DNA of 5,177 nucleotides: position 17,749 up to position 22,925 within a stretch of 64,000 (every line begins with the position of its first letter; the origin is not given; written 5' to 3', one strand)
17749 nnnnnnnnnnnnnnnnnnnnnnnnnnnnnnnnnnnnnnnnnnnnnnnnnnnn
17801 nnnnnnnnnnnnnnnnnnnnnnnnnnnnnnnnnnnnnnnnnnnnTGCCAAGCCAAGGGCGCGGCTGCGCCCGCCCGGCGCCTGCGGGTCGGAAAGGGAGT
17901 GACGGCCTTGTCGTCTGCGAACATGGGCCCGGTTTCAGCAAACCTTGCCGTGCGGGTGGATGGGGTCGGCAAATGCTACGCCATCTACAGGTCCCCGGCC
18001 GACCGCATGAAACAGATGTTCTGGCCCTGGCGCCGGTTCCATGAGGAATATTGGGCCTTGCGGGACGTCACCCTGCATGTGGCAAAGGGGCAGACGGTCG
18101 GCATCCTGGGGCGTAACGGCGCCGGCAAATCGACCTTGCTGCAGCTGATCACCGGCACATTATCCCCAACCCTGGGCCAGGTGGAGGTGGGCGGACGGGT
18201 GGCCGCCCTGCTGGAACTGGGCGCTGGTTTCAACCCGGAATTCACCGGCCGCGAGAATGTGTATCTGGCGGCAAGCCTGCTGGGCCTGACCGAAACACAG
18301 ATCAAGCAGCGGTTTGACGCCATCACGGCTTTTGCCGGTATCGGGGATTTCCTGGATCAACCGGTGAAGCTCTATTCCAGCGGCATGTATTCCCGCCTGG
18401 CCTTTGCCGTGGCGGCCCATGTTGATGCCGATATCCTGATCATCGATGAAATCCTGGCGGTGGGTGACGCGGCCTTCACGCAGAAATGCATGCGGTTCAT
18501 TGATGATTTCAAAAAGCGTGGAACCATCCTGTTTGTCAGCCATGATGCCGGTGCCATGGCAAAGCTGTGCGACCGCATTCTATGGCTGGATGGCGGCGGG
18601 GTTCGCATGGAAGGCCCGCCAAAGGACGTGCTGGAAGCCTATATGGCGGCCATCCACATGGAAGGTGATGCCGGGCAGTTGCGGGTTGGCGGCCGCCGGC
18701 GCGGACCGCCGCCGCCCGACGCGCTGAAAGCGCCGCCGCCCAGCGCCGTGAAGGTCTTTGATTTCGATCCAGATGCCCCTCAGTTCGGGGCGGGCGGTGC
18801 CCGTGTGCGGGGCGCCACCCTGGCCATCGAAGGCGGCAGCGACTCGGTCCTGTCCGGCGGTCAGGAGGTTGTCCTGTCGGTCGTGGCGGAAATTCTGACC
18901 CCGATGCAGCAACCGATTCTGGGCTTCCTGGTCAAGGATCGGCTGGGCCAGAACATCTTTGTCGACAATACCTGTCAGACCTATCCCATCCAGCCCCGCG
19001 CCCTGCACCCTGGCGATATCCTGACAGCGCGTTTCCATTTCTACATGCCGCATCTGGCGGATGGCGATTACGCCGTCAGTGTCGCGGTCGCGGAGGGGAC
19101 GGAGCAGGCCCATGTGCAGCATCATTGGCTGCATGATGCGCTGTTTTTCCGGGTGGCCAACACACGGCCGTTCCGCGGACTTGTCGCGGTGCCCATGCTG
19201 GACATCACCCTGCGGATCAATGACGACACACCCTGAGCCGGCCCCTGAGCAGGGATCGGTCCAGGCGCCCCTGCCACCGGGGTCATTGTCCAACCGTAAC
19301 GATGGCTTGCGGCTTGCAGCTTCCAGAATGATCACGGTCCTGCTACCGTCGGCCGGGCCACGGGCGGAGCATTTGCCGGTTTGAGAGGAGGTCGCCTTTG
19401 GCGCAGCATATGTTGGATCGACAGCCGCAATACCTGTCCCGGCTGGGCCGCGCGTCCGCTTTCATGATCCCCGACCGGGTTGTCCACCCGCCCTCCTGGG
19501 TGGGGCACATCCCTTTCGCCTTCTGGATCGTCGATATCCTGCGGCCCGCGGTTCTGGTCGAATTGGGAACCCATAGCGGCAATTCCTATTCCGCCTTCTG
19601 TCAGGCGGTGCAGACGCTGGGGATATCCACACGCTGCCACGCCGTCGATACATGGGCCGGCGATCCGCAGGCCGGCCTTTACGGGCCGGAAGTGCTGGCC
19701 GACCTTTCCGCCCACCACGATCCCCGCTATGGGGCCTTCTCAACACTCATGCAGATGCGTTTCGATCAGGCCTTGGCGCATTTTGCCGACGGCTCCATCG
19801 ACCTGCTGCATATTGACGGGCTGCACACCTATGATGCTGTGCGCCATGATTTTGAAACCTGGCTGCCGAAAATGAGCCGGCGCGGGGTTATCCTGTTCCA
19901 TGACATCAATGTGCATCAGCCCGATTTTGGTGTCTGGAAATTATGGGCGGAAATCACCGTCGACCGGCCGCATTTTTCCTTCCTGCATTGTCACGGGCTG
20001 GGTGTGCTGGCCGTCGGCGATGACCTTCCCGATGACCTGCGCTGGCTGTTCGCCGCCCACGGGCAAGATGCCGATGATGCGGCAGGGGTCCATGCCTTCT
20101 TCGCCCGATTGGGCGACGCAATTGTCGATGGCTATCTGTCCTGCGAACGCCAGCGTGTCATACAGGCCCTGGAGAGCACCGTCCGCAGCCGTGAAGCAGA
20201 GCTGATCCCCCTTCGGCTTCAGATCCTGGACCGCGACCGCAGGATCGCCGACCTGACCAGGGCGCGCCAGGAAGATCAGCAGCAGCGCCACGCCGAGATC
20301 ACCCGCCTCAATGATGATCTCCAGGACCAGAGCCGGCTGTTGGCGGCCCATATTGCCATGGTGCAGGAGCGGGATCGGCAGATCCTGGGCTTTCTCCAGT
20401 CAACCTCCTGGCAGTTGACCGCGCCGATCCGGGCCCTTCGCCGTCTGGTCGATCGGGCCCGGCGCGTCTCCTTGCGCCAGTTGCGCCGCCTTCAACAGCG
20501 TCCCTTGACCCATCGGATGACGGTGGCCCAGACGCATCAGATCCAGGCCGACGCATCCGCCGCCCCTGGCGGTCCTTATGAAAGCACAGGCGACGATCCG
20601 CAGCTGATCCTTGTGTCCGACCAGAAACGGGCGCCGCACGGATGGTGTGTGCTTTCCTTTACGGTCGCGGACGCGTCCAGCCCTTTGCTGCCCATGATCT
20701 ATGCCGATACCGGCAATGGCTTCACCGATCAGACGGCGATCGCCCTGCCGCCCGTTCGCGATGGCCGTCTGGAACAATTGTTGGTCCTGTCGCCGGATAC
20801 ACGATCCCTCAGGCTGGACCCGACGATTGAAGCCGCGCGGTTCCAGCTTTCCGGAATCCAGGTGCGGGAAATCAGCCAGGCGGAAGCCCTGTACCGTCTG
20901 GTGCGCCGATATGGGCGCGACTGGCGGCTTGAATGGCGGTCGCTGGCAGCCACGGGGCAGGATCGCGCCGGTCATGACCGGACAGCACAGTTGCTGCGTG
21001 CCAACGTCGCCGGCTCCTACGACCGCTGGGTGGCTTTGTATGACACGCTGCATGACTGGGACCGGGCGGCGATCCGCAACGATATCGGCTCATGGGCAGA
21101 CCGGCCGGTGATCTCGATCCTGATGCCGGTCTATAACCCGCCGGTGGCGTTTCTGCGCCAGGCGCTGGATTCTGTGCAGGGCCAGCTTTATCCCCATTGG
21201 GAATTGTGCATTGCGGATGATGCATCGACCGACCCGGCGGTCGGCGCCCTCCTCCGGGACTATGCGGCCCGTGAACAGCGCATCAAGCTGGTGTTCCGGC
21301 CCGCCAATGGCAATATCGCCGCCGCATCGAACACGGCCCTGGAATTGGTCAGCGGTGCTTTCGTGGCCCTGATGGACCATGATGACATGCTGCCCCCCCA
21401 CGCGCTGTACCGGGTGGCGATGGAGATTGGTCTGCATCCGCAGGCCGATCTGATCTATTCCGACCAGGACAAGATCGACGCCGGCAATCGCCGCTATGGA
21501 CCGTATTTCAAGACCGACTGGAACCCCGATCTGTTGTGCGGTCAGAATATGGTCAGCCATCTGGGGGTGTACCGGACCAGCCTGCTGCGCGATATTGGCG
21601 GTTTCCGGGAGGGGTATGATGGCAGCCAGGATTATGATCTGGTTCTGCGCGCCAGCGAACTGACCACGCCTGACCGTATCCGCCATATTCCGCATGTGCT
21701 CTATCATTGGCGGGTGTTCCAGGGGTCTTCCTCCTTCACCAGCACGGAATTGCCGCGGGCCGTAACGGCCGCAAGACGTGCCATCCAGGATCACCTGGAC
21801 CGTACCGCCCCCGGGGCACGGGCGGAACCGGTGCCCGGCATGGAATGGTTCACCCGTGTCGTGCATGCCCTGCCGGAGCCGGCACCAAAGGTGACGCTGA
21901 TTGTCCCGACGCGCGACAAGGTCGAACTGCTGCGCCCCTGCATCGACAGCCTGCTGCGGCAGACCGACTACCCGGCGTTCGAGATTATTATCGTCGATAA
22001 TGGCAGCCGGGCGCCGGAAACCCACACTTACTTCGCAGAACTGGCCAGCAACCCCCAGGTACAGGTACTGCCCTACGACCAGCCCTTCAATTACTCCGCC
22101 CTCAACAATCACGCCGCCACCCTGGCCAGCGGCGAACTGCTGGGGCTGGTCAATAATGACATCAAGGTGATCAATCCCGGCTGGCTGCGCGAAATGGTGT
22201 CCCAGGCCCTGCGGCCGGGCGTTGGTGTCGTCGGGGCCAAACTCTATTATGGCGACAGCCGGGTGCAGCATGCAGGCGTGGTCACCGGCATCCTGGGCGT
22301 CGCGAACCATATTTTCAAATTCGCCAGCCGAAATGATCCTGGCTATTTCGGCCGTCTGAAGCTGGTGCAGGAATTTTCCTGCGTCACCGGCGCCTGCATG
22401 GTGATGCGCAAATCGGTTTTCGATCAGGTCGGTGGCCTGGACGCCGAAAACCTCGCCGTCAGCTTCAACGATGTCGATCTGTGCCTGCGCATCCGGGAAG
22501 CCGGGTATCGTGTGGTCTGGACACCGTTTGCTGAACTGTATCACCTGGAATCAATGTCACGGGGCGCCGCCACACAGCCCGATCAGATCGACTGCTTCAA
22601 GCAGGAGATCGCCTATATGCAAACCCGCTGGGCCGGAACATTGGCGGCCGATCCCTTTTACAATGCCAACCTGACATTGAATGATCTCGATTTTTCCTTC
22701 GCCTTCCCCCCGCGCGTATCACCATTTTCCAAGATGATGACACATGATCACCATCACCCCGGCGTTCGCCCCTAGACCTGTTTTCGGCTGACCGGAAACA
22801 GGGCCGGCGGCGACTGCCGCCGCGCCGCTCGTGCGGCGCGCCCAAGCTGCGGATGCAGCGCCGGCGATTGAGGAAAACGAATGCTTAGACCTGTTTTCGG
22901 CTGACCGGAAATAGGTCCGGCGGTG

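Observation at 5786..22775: Candidate undescribed system: RTX surface protein with Sel1 and ChW-like accessories, methylating enzymes and an ABC-exported glycan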

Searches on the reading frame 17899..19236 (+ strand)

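Call 3: search_protein_families(library=pfam, proteins=[window:17899-19236:+], max_evalue=0.01)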
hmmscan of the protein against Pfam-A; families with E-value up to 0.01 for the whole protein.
window:17899-19236:+ (445 aa): 6 families
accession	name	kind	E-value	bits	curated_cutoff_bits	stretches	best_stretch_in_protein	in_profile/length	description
PF14524.12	Wzt_C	-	4.8e-30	104.9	30.4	1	295-430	4-142/143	Wzt C-terminal domain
PF00005.33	ABC_tran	-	3.6e-22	79.9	25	1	54-185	1-135/137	ABC transporter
PF13304.12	AAA_21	-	3.5e-05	24.5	27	0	68-86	3-21/304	AAA domain, putative AbiEii toxin, Type IV TA system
PF02463.25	SMC_N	-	0.00096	19.1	40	0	59-85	20-45/220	RecF/RecN/SMC N terminal domain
PF13476.12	AAA_23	-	0.0014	19.7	27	1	56-88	12-43/201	AAA domain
PF13555.12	AAA_29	-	0.002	18.3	27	1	57-87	15-45/61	P-loop containing region of AAA domain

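Call 6: search_protein_families(library=ncbifam, proteins=[window:17899-19236:+], max_evalue=0.1)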
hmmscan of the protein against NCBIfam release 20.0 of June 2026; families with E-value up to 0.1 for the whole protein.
window:17899-19236:+ (445 aa): 197 families (the best 25 are shown)
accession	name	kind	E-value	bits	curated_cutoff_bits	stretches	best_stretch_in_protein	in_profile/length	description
NF010065.0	PRK13545.1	equivalog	2.3e-63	214.7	538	1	15-250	2-236/549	teichoic acids export protein ATP-binding subunit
NF010066.0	PRK13546.1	equivalog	3.4e-59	200.4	320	1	15-251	2-237/264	teichoic acids export ABC transporter ATP-binding subunit TagH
NF050108.1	galactan_ABC_ATP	equivalog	5.8e-55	186.1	400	1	53-250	44-242/244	galactan export ABC transporter ATP-binding subunit Wzt/RfbE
TIGR01188.1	drrA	subfamily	5.5e-29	101.4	312.45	1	49-244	4-211/302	daunorubicin resistance ABC transporter, ATP-binding protein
TIGR04521.1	ECF_ATPase_2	equivalog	5.1e-27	94.7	330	2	119-248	104-236/279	energy-coupling factor transporter ATPase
TIGR04520.1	ECF_ATPase_1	equivalog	5.4e-25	88.3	315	2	123-247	101-226/269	energy-coupling factor transporter ATPase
TIGR01166.1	cbiO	subfamily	7.8e-24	84.2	211.8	2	48-100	2-54/190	cobalt ABC transporter, ATP-binding protein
NF010068.0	PRK13548.1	equivalog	3.2e-22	78.9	261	1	54-247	21-233/261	heme ABC transporter ATP-binding protein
TIGR02673.1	FtsE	equivalog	1.4e-21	77.1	264.85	2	46-101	10-65/214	cell division ATP-binding protein FtsE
NF010060.0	PRK13537.1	equivalog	3.9e-21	75.2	521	1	51-249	28-238/314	nodulation factor ABC transporter ATP-binding protein NodI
NF010157.0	PRK13636.1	equivalog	5.8e-21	74.9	463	2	122-245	105-230/285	cobalt transporter ATP-binding subunit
NF010059.0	PRK13536.1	equivalog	7.7e-21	74.2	549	1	54-251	59-268/342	nodulation factor ABC transporter ATP-binding protein NodI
TIGR03375.1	type_I_sec_LssB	subfamily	1.7e-20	72.9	693.1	2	50-99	479-528/696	type I secretion system permease/ATPase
NF033858.1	ABC2_perm_RbbA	equivalog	1.9e-20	72.4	1050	1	49-249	277-489/909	ribosome-associated ATPase/putative transporter RbbA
NF007082.0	PRK09536.1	equivalog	4.1e-20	72.2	537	2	54-101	19-66/402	corrinoid ABC transporter ATPase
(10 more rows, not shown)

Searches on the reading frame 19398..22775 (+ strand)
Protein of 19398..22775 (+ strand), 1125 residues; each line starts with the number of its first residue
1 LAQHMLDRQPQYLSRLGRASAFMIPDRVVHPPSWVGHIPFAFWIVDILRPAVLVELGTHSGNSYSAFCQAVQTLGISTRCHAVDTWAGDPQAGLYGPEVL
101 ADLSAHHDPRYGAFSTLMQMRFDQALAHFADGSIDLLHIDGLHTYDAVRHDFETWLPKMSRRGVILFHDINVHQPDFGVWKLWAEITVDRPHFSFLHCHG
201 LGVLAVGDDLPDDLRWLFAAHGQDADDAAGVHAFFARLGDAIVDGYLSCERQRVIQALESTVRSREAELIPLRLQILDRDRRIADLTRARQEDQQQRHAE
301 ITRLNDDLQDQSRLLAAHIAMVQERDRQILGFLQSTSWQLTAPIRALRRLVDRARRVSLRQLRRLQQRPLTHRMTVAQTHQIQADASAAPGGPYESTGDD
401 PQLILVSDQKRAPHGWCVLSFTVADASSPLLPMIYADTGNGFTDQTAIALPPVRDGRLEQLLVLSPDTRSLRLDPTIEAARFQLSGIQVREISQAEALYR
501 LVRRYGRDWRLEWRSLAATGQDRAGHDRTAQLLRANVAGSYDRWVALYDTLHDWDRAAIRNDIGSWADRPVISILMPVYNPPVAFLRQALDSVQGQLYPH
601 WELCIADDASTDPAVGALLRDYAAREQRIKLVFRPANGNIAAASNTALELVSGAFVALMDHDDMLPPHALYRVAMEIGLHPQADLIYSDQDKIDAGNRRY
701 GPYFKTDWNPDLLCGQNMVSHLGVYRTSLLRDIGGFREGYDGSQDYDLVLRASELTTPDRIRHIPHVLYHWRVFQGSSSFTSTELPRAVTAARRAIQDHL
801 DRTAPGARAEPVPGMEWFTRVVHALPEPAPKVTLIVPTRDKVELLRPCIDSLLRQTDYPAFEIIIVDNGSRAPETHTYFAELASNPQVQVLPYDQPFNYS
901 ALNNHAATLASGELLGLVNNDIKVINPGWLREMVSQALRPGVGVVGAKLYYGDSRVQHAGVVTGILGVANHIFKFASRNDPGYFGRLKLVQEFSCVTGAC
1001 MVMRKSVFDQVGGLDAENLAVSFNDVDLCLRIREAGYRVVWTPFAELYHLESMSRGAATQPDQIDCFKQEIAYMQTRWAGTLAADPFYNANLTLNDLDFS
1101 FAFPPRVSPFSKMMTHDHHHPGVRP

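Call 3: search_protein_families(library=pfam, proteins=[window:19398-22775:+], max_evalue=0.01)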
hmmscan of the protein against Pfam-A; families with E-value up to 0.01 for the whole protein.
window:19398-22775:+ (1125 aa): 6 families
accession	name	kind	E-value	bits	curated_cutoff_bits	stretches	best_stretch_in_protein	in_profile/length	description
PF00535.33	Glycos_transf_2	-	3.7e-44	151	23.3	2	573-702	1-127/168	Glycosyl transferase family 2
PF13578.12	Methyltransf_24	-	3.8e-27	95.6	26.3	1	54-170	1-105/105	Methyltransferase domain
PF13641.12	Glyco_tranf_2_3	-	2.3e-21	77.3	27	1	830-1054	1-216/230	Glycosyltransferase like family 2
PF13632.12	Glyco_trans_2_3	-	1.9e-08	34.8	27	1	991-1052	67-125/198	Glycosyl transferase family group 2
PF13506.12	Glyco_transf_21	-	2.8e-08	33.9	21.7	1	910-1042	29-147/174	Glycosyl transferase family 21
PF10111.15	Glyco_tranf_2_2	-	5.4e-07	29.8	27.3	0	585-752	14-199/276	Glycosyltransferase like family 2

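Call 6: search_protein_families(library=ncbifam, proteins=[window:19398-22775:+], max_evalue=0.1)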
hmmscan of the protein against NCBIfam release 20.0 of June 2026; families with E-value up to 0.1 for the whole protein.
window:19398-22775:+ (1125 aa): 25 families
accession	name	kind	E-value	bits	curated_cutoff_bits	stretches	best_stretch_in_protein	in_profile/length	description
TIGR03965.1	mycofact_glyco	equivalog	5.7e-35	121.1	280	2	824-1049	69-280/467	mycofactocin biosynthesis glycosyltransferase MftF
NF047683.1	TeichurnBiosyTuaG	equivalog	8.8e-24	84.5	400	2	569-670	5-104/252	teichuronic acid biosynthesis protein TuaG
NF007482.0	PRK10073.1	equivalog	9.1e-24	84.1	423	2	569-784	5-228/334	glycosyltransferase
NF038299.1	EPS_HpsN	equivalog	3.4e-23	82.1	425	2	830-1056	1-227/317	hormogonium polysaccharide biosynthesis glycosyltransferase HpsN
TIGR03937.1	PgaC_IcaA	equivalog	8.4e-22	77.7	422.3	2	829-1048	44-249/407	poly-beta-1,6-N-acetyl-D-glucosamine synthase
NF041875.1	EPS_EpsD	equivalog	2.6e-21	76.4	370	2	572-677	1-103/325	exopolysaccharide biosynthesis glycosyltransferase EpsD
NF053739.1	GlytfEpsEBac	equivalog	3.1e-19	69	450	1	570-669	1-99/265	glycosyltransferase EpsE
NF007453.0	PRK10018.1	equivalog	3.7e-17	62.9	382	2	567-752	3-189/280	colanic acid biosynthesis glycosyltransferase WcaA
TIGR04017.1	WcaA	equivalog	6.3e-17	62.1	495.75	2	568-752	3-188/279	colanic acid biosynthesis glycosyltransferase WcaA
NF050050.1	ProtGlycPglI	equivalog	1.8e-15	57.1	500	2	570-673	2-104/306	GalNAc(5)-diNAcBac-PP-undecaprenol beta-1,3-glucosyltransferase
NF041394.1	GtaseAglG_Halo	equivalog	2.1e-11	43.7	440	2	835-936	8-106/304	glucosyl-dolichyl phosphate glucuronosyltransferase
TIGR03111.1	glyc2_xrt_Gpos1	hypoth_equivalog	3.7e-11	42.5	363.95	2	562-682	41-161/439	TIGR03111 family XrtG-associated glycosyltransferase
TIGR04242.1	nodulat_NodC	equivalog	6.9e-11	41.7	550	2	827-1008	45-218/395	chitooligosaccharide synthase NodC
TIGR03469.1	HpnB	hypoth_equivalog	2.7e-10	39.8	379.25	1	825-872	39-86/386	hopene-associated glycosyltransferase HpnB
TIGR04283.1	glyco_like_mftF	equivalog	1.8e-08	34.2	182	1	833-1040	2-176/221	TIGR04283 family arsenosugar biosynthesis glycosyltransferase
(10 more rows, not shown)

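Call 70: search_solved_structures(query=window:19398-22775:+, max_evalue=0.001)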
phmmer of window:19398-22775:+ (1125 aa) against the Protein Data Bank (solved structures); distinct sequences matched with E-value up to 0.001: 18.
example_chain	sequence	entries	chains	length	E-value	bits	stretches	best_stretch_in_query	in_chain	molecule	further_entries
2z87_A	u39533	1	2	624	3e-20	74.7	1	569-778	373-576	Chondroitin synthase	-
2z86_A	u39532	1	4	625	3.1e-20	74.7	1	569-778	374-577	Chondroitin synthase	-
5hea_A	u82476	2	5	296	4.7e-10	41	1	571-669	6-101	Putative glycosyltransferase (GalT1)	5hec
3bcv_A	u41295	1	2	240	4.5e-08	34.4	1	570-684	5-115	Putative glycosyltransferase protein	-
1h7l_A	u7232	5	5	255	3.2e-06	28.3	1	570-691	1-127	SPORE COAT POLYSACCHARIDE BIOSYNTHESIS PROTEIN SPSA | PROTEIN (SPORE COAT POLYSACCHARIDE BIOSYNTHESIS PROTEIN SPSA)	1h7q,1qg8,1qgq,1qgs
9jma_A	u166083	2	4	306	1.7e-05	25.9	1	571-671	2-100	GalNAc(5)-diNAcBac-PP-undecaprenol beta-1,3-glucosyltransferase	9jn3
5tze_C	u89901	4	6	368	1.9e-05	25.7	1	573-752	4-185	Glycosyl transferase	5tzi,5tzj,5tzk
6yv7_B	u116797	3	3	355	3e-05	25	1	569-682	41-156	Glycosyl transferase, family 2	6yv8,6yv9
6yv7_A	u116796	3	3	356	3e-05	25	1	569-682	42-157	Glycosyl transferase, family 2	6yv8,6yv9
5tz8_A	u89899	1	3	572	4.9e-05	24.3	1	573-752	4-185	Glycosyl transferase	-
6p61_A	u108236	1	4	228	0.00012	23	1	569-775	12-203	Glycosyltransferase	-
9omj_A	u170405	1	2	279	0.00029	21.8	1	828-977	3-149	Glycosyltransferase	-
8bz4_A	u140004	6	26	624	0.00051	21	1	571-686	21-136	Glycosyltransferase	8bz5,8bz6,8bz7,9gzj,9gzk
8bz8_A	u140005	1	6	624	0.00051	20.9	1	571-686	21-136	Glycosyltransferase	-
26qs_A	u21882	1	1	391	0.00066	20.6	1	855-1040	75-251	Ceramide glucosyltransferase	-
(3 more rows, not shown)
